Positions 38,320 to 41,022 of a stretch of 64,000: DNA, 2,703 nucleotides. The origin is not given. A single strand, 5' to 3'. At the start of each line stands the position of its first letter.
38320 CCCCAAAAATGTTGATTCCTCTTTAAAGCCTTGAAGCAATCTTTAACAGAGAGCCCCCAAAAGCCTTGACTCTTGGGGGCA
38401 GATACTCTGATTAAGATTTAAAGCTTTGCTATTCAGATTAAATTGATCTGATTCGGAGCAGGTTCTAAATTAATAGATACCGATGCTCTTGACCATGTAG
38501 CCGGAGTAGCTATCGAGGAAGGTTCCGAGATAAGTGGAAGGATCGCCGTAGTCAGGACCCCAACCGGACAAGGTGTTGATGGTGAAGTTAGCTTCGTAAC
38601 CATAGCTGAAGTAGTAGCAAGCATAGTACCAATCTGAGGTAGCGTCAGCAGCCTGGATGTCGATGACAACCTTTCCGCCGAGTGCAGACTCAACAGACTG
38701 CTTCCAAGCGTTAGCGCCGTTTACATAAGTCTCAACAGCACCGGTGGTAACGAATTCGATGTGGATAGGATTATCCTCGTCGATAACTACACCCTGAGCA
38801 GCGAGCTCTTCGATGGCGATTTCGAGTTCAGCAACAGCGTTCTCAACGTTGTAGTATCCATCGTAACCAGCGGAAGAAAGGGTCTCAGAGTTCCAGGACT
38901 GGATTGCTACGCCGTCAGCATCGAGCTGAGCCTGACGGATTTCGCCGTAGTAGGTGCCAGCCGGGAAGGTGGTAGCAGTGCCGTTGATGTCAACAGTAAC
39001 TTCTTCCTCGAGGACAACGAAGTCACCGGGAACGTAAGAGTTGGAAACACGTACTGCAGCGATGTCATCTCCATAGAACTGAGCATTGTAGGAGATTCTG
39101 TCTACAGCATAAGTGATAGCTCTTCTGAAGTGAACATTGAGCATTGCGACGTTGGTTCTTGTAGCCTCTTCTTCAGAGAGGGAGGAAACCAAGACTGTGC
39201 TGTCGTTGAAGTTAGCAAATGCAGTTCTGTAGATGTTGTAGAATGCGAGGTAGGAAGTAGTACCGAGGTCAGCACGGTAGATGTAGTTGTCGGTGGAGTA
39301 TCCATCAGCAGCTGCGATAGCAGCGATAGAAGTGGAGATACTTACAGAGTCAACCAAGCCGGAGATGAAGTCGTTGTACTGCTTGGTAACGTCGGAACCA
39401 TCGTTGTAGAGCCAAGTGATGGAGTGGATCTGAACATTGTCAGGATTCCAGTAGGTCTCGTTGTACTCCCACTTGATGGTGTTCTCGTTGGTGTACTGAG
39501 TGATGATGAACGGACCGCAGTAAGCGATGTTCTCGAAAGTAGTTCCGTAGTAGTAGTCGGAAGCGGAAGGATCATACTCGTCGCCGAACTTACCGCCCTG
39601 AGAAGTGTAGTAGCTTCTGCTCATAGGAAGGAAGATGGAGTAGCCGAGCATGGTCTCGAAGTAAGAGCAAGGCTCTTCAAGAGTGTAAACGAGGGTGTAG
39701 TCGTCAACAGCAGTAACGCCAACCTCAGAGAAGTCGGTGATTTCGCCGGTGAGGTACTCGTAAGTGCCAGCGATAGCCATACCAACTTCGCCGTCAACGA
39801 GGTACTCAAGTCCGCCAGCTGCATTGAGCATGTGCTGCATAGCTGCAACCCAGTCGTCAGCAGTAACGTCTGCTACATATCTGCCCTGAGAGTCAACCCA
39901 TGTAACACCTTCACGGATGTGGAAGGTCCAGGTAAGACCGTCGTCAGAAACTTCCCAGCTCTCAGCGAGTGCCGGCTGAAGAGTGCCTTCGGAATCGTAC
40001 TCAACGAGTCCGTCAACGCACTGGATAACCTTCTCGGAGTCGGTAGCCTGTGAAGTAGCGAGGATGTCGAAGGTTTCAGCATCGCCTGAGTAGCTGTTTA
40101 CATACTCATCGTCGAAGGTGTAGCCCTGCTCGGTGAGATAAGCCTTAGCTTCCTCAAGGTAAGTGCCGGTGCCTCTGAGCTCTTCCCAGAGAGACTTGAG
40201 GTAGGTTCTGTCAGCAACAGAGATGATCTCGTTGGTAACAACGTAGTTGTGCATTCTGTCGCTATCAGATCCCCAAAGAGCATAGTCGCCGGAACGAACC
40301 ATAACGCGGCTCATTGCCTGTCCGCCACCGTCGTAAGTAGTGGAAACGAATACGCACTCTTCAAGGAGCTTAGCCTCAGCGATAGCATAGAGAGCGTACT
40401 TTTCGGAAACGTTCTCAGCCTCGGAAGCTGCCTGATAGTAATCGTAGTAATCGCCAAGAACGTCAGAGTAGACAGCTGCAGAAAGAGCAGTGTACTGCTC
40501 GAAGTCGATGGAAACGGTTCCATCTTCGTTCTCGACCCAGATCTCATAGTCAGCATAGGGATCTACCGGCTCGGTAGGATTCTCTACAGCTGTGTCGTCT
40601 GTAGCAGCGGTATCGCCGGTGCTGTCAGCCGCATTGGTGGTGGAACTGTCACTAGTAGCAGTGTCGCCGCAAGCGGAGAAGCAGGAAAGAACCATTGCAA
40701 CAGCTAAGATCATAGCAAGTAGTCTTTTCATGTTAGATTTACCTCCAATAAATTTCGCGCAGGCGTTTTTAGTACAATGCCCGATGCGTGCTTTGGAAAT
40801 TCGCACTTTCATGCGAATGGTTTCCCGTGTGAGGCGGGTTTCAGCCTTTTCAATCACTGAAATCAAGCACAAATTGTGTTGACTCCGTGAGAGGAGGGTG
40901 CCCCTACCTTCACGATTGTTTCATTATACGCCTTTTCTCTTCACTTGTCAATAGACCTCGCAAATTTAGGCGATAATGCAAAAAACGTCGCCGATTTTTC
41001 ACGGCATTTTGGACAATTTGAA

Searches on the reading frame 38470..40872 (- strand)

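Call 89: search_protein_families(library=pfam, proteins=[window:38470-40872:-], max_evalue=0.001)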
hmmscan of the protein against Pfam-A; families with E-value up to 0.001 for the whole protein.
window:38470-40872:- (800 aa): 1 family
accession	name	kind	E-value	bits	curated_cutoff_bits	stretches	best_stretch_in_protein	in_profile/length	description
PF00496.27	SBP_bac_5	-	1.6e-47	162.9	32.4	1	298-789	2-364/368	Bacterial extracellular solute-binding proteins, family 5 Middle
